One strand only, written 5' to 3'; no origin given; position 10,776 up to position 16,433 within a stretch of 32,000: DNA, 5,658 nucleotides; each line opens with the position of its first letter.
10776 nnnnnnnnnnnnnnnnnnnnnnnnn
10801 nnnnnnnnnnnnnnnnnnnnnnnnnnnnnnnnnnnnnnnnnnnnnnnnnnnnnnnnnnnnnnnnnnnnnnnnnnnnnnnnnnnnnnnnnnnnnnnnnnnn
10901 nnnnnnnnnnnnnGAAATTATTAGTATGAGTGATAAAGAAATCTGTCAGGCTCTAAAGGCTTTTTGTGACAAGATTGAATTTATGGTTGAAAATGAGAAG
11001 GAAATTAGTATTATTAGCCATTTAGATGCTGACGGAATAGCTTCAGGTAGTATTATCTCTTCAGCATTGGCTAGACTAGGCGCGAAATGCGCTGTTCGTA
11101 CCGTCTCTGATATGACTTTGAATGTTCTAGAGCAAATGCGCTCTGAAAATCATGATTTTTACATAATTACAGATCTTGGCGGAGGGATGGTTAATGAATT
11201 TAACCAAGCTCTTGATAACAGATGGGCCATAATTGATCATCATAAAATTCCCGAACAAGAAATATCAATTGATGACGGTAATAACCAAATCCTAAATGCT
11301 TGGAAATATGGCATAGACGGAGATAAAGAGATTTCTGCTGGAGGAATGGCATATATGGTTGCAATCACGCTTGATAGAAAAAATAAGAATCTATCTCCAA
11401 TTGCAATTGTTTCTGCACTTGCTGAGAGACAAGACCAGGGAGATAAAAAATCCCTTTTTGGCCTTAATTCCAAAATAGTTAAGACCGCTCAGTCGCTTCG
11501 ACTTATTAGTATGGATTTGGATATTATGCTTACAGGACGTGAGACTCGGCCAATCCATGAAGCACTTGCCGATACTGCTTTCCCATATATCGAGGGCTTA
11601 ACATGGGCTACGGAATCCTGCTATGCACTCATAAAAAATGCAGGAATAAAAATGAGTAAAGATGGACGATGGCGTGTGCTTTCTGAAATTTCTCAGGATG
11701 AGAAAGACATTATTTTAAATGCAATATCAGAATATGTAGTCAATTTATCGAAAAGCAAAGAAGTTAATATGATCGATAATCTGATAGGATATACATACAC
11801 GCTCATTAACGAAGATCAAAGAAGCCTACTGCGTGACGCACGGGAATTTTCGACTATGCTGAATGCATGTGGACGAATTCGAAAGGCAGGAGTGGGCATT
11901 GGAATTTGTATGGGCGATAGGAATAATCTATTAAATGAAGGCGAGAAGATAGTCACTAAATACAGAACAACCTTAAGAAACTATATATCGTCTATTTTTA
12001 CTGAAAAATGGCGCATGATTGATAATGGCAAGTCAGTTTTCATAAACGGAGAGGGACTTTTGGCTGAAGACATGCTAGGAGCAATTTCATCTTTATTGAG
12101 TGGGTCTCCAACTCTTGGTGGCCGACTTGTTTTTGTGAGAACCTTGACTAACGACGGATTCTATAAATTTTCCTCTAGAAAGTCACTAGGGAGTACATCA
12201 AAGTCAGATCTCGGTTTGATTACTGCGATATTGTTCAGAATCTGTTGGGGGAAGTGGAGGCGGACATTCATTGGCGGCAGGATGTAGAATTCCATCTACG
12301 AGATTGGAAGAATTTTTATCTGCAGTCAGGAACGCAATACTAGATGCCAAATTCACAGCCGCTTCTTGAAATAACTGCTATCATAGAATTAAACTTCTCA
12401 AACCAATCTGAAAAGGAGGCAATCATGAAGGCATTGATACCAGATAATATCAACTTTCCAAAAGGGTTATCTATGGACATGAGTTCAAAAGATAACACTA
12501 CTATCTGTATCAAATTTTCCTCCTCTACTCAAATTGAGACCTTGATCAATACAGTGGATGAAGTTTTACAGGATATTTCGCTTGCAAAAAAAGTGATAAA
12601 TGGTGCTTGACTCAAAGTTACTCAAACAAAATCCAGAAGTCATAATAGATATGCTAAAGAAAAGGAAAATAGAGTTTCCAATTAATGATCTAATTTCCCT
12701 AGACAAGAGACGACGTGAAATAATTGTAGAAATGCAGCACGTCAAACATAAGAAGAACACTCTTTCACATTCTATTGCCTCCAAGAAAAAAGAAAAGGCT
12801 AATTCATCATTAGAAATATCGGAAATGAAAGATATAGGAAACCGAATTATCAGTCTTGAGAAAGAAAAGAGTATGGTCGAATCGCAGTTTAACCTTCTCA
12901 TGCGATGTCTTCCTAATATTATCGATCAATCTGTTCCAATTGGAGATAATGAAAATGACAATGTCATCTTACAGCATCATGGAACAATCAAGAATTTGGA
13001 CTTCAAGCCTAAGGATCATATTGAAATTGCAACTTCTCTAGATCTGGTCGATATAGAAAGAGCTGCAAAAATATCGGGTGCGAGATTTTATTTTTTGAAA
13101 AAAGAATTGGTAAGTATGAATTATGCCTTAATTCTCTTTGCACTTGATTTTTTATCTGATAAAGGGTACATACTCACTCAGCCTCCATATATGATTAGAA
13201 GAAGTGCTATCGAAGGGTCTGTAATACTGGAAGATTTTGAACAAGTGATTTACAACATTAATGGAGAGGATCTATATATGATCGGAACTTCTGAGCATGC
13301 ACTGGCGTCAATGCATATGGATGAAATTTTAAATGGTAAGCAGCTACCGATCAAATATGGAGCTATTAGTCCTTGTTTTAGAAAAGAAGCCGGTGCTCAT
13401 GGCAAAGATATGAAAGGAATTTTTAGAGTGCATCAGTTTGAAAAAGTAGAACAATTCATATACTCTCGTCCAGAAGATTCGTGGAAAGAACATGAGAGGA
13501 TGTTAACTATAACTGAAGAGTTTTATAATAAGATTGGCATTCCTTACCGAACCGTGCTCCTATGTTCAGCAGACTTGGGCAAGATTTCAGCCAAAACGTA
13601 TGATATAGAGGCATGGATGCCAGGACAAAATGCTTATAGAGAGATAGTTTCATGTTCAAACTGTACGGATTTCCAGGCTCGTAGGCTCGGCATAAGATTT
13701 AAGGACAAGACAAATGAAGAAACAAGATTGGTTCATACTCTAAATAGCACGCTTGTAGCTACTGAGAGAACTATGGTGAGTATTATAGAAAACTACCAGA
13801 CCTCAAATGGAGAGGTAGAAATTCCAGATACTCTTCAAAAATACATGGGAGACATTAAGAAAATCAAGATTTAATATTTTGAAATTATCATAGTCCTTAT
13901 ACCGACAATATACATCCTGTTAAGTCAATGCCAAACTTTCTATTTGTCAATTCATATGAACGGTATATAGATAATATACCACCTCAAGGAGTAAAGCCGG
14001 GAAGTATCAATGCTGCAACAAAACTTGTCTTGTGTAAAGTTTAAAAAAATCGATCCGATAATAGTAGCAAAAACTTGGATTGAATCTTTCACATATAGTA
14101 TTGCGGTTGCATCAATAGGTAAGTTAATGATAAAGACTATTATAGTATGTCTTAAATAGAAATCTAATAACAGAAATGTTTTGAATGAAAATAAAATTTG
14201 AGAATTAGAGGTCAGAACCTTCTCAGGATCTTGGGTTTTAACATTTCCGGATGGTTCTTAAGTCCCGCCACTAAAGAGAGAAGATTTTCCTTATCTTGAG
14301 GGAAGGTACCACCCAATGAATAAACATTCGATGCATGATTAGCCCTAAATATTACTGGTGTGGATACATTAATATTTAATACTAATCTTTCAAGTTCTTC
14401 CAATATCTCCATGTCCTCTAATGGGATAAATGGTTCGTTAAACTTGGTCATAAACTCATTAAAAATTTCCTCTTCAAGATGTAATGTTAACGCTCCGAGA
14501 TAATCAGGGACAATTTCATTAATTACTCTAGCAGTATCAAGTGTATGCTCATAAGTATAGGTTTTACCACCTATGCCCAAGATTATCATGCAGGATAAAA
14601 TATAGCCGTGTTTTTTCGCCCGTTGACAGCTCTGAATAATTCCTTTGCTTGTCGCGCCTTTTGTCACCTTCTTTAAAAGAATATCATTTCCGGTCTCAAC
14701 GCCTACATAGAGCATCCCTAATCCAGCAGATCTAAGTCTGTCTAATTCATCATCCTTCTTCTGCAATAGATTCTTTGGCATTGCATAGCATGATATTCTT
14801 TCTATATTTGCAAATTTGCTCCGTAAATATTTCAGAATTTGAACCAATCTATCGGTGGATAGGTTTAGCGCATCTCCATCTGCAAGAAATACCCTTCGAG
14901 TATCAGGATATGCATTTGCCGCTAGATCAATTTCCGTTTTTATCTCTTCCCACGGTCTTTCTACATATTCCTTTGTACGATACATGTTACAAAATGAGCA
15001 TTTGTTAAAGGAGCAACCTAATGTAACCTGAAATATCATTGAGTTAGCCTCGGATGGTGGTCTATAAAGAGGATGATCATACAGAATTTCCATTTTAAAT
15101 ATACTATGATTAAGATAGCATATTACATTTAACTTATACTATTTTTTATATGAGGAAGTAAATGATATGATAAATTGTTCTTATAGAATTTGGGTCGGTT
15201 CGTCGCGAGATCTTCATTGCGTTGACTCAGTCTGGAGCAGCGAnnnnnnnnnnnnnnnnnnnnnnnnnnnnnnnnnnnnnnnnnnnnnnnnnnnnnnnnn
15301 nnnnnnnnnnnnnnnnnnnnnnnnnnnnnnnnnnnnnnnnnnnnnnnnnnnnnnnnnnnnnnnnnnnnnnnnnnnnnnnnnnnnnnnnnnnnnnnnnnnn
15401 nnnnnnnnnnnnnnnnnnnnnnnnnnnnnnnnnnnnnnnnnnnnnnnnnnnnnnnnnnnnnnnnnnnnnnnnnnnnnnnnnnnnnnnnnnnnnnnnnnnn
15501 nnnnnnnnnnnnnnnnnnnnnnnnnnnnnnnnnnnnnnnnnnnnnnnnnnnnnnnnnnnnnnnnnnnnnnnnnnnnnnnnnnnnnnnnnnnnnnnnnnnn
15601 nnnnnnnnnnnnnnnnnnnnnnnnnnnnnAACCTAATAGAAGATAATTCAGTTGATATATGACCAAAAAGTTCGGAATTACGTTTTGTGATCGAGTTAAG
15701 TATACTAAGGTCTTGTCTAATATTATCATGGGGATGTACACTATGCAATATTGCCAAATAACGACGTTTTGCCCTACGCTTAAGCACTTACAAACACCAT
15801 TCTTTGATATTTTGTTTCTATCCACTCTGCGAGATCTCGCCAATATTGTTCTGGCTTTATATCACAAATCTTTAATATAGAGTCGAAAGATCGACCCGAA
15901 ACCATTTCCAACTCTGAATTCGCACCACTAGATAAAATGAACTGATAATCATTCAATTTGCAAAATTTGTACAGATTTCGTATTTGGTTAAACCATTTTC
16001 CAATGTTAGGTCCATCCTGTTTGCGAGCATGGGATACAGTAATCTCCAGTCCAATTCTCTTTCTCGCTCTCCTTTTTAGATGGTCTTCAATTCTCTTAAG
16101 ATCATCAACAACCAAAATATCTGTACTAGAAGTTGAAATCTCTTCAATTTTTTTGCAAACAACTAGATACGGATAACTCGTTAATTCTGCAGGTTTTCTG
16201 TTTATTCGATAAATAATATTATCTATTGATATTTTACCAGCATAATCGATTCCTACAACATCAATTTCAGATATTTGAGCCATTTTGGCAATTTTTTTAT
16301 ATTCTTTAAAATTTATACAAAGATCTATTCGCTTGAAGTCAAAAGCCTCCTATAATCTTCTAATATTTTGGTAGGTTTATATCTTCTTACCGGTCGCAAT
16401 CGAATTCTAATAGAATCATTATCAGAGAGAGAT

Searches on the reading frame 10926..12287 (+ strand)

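Call 52: search_protein_families(library=pfam, proteins=[window:10926-12287:+], max_evalue=0.001)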
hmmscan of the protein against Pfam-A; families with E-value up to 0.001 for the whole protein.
window:10926-12287:+ (453 aa): 2 families
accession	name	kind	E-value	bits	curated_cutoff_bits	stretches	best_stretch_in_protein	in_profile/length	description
PF21763.2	DHH_CID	-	1.7e-13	51.2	27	1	203-287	2-84/84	DHH-CID domain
PF01368.27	DHH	-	4e-08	34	28.1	1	27-152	2-108/125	DHH family, N-terminal domain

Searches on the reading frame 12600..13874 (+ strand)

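Call 52: search_protein_families(library=pfam, proteins=[window:12600-13874:+], max_evalue=0.001)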
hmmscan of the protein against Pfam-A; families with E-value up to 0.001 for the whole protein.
window:12600-13874:+ (424 aa): 2 families
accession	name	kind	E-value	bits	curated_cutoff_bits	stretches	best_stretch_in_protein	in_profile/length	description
PF00587.30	tRNA-synt_2b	-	1.3e-46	159.3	29.3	1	221-399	7-179/179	tRNA synthetase class II core domain (G, H, P, S and T)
PF02403.27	Seryl_tRNA_N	-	3e-20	72.9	28.2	1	2-107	1-107/108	Seryl-tRNA synthetase N-terminal domain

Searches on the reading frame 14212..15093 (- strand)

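Call 52: search_protein_families(library=pfam, proteins=[window:14212-15093:-], max_evalue=0.001)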
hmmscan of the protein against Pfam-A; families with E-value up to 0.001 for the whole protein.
window:14212-15093:- (293 aa): 1 family
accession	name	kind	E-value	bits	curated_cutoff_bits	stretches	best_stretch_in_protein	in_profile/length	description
PF04055.27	Radical_SAM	-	5.4e-21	75.9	29.5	1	23-186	3-164/166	Radical SAM superfamily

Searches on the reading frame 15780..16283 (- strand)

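Call 52: search_protein_families(library=pfam, proteins=[window:15780-16283:-], max_evalue=0.001)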
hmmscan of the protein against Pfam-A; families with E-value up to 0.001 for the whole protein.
window:15780-16283:- (167 aa): 1 family
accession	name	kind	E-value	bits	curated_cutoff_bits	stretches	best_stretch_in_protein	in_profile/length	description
PF01876.22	RNase_P_p30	-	0.00066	19.6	35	1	73-145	135-205/214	RNase P subunit p30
